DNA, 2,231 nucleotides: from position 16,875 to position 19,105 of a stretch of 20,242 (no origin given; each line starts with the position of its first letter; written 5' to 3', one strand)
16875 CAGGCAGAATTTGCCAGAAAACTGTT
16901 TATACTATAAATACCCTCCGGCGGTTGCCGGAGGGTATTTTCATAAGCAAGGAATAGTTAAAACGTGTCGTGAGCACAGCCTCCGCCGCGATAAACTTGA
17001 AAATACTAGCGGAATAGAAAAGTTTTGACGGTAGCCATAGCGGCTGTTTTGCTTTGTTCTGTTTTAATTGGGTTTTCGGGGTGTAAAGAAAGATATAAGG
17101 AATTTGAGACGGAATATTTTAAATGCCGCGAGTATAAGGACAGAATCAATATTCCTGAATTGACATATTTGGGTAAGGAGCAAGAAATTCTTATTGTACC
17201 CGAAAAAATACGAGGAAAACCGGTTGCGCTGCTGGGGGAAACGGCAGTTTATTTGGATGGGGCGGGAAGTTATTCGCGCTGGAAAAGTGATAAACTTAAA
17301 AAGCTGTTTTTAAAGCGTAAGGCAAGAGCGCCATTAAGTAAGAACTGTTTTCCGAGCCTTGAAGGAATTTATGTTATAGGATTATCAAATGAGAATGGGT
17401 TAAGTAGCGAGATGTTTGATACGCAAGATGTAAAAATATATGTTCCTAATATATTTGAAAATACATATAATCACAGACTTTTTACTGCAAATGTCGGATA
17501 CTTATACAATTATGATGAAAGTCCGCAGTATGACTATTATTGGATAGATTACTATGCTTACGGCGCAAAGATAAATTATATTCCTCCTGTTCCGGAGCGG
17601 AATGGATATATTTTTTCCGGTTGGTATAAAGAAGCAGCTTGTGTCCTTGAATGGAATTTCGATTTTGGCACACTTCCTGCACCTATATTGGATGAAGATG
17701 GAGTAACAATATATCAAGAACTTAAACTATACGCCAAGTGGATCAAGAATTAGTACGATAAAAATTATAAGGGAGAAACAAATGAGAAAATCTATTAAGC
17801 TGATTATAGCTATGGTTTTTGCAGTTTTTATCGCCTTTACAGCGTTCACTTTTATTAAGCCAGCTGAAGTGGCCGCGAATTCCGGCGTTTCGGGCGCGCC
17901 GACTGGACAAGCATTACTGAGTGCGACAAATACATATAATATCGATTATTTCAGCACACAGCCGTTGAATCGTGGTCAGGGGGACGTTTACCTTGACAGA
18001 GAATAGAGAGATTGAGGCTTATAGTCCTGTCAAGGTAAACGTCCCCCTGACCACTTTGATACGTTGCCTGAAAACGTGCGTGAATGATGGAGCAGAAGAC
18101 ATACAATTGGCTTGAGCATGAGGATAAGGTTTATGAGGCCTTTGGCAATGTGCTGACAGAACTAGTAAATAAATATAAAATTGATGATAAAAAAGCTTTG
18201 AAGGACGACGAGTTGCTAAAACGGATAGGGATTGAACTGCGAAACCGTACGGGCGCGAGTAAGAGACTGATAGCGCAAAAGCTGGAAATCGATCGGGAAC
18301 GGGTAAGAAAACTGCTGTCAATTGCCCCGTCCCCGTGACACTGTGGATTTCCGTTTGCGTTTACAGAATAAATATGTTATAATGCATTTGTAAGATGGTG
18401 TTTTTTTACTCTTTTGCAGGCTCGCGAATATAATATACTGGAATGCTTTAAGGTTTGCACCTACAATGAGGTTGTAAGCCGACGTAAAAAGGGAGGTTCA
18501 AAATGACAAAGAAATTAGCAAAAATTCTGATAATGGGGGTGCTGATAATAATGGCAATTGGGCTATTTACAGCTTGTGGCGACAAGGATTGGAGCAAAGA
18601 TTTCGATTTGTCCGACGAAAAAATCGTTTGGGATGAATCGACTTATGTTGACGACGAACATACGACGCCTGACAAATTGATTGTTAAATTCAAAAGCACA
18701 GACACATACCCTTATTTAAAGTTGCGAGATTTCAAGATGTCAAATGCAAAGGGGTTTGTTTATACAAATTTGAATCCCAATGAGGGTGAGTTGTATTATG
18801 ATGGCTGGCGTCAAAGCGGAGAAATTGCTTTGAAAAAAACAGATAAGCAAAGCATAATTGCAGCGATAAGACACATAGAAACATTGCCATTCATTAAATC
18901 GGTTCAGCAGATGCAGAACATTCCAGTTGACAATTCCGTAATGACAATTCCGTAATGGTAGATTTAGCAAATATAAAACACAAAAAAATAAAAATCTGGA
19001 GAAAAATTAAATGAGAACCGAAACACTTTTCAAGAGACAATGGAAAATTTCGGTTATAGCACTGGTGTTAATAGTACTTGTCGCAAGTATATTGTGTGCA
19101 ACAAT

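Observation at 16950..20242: Compositionally distinct AT-rich accessory island encoding lipoproteins and secreted proteins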

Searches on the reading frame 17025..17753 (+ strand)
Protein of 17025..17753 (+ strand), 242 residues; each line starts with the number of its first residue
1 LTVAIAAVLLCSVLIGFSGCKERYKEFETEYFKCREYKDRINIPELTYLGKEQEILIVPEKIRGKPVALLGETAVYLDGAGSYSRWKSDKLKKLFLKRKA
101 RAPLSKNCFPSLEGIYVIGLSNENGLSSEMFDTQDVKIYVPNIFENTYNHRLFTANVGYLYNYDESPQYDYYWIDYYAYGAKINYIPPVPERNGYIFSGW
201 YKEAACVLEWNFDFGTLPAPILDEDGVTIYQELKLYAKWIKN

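Call 6: search_protein_families(library=pfam, proteins=[window:17025-17753:+], max_evalue=0.1)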
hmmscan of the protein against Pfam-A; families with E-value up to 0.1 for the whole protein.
window:17025-17753:+ (242 aa): 1 family
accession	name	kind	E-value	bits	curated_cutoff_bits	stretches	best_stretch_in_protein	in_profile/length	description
PF09479.16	Flg_new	-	1.4e-07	32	27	1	177-214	16-52/65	Listeria-Bacteroides repeat domain (List_Bact_rpt)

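Call 39: find_homologous_proteins(query=window:17025-17753:+, max_evalue=0.001)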
Query window:17025-17753:+ (242 aa): 24 proteins with E <= 0.001 among 447 candidates.
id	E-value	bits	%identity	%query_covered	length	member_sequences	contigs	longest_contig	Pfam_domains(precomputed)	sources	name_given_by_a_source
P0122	2.0e-163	560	100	100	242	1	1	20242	PF09479.17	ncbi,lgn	-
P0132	5.1e-89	316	58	100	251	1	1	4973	PF09479.17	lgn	-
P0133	6.6e-80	286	56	99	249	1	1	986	PF09479.17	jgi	-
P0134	6.9e-67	243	49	100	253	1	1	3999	PF09479.17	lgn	-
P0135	2.1e-38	150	38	100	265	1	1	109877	PF09479.17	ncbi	-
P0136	2.6e-35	140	38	97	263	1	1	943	PF09479.17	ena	-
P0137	3.8e-35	139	37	100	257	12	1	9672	PF09479.17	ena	-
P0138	5.7e-34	136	39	83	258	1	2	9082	PF09479.17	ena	-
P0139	4.1e-33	133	38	100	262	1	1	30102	PF09479.17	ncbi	-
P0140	1.7e-32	131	39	93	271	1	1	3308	PF09479.17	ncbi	-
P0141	2.0e-32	131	40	90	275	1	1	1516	PF09479.17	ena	-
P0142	5.6e-32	129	39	89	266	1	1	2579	PF09479.17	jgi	jgi:uncharacterized repeat protein (TIGR02543 family)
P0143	6.1e-32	129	41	83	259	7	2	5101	PF09479.17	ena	-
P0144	6.5e-32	129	36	96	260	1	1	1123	PF09479.17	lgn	-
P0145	1.0e-31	128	40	88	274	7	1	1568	PF09479.17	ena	-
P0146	5.0e-30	123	38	83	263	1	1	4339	PF09479.17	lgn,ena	-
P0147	2.4e-29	120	38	83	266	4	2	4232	PF09479.17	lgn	-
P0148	2.5e-29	120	39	81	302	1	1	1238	PF09479.17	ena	-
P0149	1.4e-28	118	35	99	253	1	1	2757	PF09479.17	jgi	jgi:uncharacterized repeat protein (TIGR02543 family)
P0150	2.4e-27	114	38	87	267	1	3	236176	PF09479.17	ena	-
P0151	1.3e-25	108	34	98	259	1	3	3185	PF09479.17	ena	-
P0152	1.3e-22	98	36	83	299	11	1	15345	PF09479.17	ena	-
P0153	1.7e-18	85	31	100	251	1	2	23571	PF09479.17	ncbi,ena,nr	ncbi:MAG: InlB B-repeat-containing protein [Clostridia bacterium]|nr:InlB B-repeat-containing protei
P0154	4.0e-12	64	30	96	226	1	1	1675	PF09479.17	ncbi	-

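Call 41: find_encoding_contigs(protein=P0132, flank=10000)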
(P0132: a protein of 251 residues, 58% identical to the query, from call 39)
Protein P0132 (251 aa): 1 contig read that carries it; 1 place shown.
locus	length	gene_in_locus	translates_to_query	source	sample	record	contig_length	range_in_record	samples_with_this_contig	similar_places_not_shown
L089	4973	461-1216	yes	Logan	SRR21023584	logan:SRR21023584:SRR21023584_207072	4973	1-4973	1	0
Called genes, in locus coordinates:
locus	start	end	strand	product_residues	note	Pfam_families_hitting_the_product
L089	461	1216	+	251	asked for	PF09479:Flg_new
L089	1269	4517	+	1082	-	PF00561:Abhydrolase_1 (faint), PF13306:LRR_5, PF13855:LRR_8 (faint), PF13306:LRR_5, PF09479:Flg_new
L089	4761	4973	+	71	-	?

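Call 42: find_encoding_contigs(protein=P0135, flank=8000)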
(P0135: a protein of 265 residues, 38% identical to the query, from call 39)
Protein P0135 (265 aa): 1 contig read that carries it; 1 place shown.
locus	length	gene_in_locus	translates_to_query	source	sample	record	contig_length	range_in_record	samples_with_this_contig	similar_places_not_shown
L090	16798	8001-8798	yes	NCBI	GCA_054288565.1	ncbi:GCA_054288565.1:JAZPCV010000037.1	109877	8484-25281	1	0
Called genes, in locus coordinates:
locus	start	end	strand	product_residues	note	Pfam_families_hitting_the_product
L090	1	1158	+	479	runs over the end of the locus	PF01433:Peptidase_M1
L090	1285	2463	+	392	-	PF13306:LRR_5 (weak), PF13855:LRR_8 (faint), PF13306:LRR_5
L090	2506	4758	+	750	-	-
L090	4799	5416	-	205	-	PF06695:Sm_multidrug_ex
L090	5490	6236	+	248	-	PF01171:ATP_bind_3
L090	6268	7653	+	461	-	PF00370:FGGY_N, PF02782:FGGY_C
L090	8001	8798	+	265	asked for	PF09479:Flg_new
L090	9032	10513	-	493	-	PF08903:DUF1846, PF20921:DUF1846_C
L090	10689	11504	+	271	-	PF01656:CbiA, PF10609:ParA, PF13614:AAA_31 (faint)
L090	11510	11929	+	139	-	PF09424:YqeY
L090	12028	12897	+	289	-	-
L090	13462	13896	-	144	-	-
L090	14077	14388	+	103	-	PF00829:Ribosomal_L21p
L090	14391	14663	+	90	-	PF01016:Ribosomal_L27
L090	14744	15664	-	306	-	-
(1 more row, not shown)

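Call 56: search_protein_families(library=ncbifam, proteins=[window:17025-17753:+], max_evalue=0.01)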
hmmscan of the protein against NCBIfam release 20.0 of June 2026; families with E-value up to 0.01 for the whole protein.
window:17025-17753:+ (242 aa): 2 families
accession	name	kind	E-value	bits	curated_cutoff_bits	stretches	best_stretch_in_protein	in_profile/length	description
TIGR02543.1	List_Bact_rpt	repeat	0.00019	21.7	20.95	1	190-239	1-40/44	TIGR02543 family repeat protein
NF052328.1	NeuramTDE0471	equivalog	0.002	16.9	900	1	188-241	77-118/538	neuraminidase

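Call 75: search_protein_families(library=pfam, proteins=[L089:1269-4517:+, L088:2051-3007:+, L087:1538-1975:+], max_evalue=1)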
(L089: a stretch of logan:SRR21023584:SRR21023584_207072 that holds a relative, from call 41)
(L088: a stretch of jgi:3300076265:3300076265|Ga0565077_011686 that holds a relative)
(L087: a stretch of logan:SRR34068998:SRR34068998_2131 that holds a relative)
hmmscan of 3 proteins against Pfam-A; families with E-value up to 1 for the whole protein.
L089:1269-4517:+ (1082 aa): 8 families
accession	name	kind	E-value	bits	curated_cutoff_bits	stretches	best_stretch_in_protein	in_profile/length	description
PF13306.12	LRR_5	-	3.7e-40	137.2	27.7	3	562-689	2-126/127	BspA type Leucine rich repeat region (6 copies)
PF09479.16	Flg_new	-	1.2e-09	38.6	27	1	916-981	4-65/65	Listeria-Bacteroides repeat domain (List_Bact_rpt)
PF13855.12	LRR_8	-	6.1e-09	36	27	1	737-779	11-55/61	Leucine rich repeat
PF00561.26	Abhydrolase_1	-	2e-05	24.8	25.8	1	253-287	68-102/245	alpha/beta hydrolase fold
PF05057.20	DUF676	-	0.0034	17.4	20.3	1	238-306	63-142/217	Putative serine esterase (DUF676)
PF00756.26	Esterase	-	0.013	15.8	22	1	244-284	104-145/251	Putative esterase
PF07819.20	PGAP1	-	0.091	12.9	24.3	1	228-292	63-132/233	PGAP1-like alpha/beta domain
PF12146.15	Hydrolase_4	-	0.11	12.2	27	1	244-284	68-106/239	Serine aminopeptidase, S33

L088:2051-3007:+ (319 aa): 3 families
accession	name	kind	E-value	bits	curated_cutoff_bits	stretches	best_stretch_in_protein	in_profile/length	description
PF13306.12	LRR_5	-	6.1e-25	88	27.7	2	199-314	14-122/127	BspA type Leucine rich repeat region (6 copies)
PF13855.12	LRR_8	-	0.0057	16.8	27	0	229-263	12-46/61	Leucine rich repeat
PF18353.6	PG_isomerase_N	-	0.07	14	25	1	76-118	22-66/112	Phosphoglucose isomerase N-terminal domain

L087:1538-1975:+ (145 aa): 0 families

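Call 85: search_protein_families(library=pfam, proteins=[L087:2-367:+], max_evalue=0.01)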
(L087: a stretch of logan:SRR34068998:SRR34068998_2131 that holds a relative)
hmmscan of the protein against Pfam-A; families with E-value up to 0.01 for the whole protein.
L087:2-367:+ (121 aa): 1 family
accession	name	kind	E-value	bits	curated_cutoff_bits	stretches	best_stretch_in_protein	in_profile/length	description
PF01746.26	tRNA_m1G_MT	-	8.9e-32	110.8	27.3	1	2-116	83-195/195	tRNA (Guanine-1)-methyltransferase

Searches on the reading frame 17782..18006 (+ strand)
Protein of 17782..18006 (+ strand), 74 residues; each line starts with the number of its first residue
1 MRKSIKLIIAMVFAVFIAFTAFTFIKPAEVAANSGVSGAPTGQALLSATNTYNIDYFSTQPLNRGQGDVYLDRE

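Call 6: search_protein_families(library=pfam, proteins=[window:17782-18006:+], max_evalue=0.1)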
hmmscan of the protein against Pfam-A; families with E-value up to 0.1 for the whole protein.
window:17782-18006:+ (74 aa): 0 families

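Call 56: search_protein_families(library=ncbifam, proteins=[window:17782-18006:+], max_evalue=0.01)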
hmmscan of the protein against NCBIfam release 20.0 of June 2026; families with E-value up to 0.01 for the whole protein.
window:17782-18006:+ (74 aa): 0 families

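Call 75: search_protein_families(library=pfam, proteins=[L088:2051-3007:+, L087:1538-1975:+], max_evalue=1)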
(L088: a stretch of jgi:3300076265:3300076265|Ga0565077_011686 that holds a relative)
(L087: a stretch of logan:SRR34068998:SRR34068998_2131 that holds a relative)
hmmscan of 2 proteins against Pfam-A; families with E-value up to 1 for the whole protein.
L088:2051-3007:+ (319 aa): 3 families
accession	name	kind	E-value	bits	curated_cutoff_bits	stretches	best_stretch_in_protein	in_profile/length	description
PF13306.12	LRR_5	-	6.1e-25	88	27.7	2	199-314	14-122/127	BspA type Leucine rich repeat region (6 copies)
PF13855.12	LRR_8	-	0.0057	16.8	27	0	229-263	12-46/61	Leucine rich repeat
PF18353.6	PG_isomerase_N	-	0.07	14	25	1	76-118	22-66/112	Phosphoglucose isomerase N-terminal domain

L087:1538-1975:+ (145 aa): 0 families

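Call 85: search_protein_families(library=pfam, proteins=[L087:2-367:+], max_evalue=0.01)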
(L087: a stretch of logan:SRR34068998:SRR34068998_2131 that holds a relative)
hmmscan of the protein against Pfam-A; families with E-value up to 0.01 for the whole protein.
L087:2-367:+ (121 aa): 1 family
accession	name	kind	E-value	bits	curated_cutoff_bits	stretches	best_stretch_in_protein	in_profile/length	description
PF01746.26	tRNA_m1G_MT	-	8.9e-32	110.8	27.3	1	2-116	83-195/195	tRNA (Guanine-1)-methyltransferase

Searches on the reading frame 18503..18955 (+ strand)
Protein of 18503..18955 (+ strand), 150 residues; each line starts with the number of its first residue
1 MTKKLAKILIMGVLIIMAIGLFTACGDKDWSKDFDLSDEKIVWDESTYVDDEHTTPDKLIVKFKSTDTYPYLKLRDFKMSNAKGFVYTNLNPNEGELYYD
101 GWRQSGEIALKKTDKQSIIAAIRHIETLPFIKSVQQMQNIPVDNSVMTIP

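Call 6: search_protein_families(library=pfam, proteins=[window:18503-18955:+], max_evalue=0.1)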
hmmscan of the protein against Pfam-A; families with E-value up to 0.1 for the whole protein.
window:18503-18955:+ (150 aa): 1 family
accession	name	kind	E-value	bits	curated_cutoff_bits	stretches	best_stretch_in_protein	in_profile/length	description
PF16390.11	DUF4999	-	0.024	15.2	25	1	2-37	2-36/76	Domain of unknown function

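Call 9: find_encoding_contigs(protein=window:18503-18955:+, flank=10000, max_places=10)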
Protein window:18503-18955:+ (150 aa): 1 contig read that carries it; 1 place shown.
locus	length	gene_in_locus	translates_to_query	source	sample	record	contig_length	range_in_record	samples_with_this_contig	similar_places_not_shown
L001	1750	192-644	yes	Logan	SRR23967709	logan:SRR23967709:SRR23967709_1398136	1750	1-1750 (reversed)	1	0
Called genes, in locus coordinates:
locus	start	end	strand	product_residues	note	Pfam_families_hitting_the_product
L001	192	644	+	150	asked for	-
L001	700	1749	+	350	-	?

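Call 56: search_protein_families(library=ncbifam, proteins=[window:18503-18955:+], max_evalue=0.01)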
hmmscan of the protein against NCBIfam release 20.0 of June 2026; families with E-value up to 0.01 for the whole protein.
window:18503-18955:+ (150 aa): 0 families

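Call 75: search_protein_families(library=pfam, proteins=[L088:2051-3007:+, window:18503-18955:+, L087:1538-1975:+], max_evalue=1)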
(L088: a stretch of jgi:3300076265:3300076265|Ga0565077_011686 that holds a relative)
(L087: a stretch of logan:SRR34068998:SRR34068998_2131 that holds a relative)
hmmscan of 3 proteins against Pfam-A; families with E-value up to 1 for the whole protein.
L088:2051-3007:+ (319 aa): 3 families
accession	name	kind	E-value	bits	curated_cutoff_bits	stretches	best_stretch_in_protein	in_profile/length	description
PF13306.12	LRR_5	-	6.1e-25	88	27.7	2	199-314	14-122/127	BspA type Leucine rich repeat region (6 copies)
PF13855.12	LRR_8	-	0.0057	16.8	27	0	229-263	12-46/61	Leucine rich repeat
PF18353.6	PG_isomerase_N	-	0.07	14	25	1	76-118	22-66/112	Phosphoglucose isomerase N-terminal domain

window:18503-18955:+ (150 aa): 2 families
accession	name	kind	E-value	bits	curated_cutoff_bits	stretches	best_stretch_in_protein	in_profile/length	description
PF16390.11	DUF4999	-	0.024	15.2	25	1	2-37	2-36/76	Domain of unknown function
PF00638.24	Ran_BP1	-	0.14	12.9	23.2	1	32-69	73-109/122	RanBP1 domain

L087:1538-1975:+ (145 aa): 0 families

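Call 85: search_protein_families(library=pfam, proteins=[L087:2-367:+], max_evalue=0.01)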
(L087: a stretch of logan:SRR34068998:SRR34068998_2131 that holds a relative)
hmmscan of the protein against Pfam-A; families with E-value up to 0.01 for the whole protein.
L087:2-367:+ (121 aa): 1 family
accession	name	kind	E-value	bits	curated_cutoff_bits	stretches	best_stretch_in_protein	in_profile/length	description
PF01746.26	tRNA_m1G_MT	-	8.9e-32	110.8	27.3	1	2-116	83-195/195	tRNA (Guanine-1)-methyltransferase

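Call 86: predict_structure(protein=window:18503-18955:+)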
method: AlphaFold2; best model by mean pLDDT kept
length: 150 residues; sequences in the alignment: 1
mean_pLDDT: 38.0   pTM: 0.21
mean pLDDT of the five models: 38.0, 37.5, 33.6, 33.4, 33.2
residues with pLDDT >= 90: 0; 70-90: 11; 50-70: 12; < 50: 127
segments of 3 or more residues with pLDDT < 50: 24-150
pLDDT, mean of each block of 10 residues (from residue 1): 71 70 46 35 31 34 35 33 33 34 31 32 28 27 29
secondary structure, 60 per line:
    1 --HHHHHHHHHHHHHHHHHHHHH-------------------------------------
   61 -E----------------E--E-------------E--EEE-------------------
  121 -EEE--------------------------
elements in order: H3-23 E99-101 E122-124
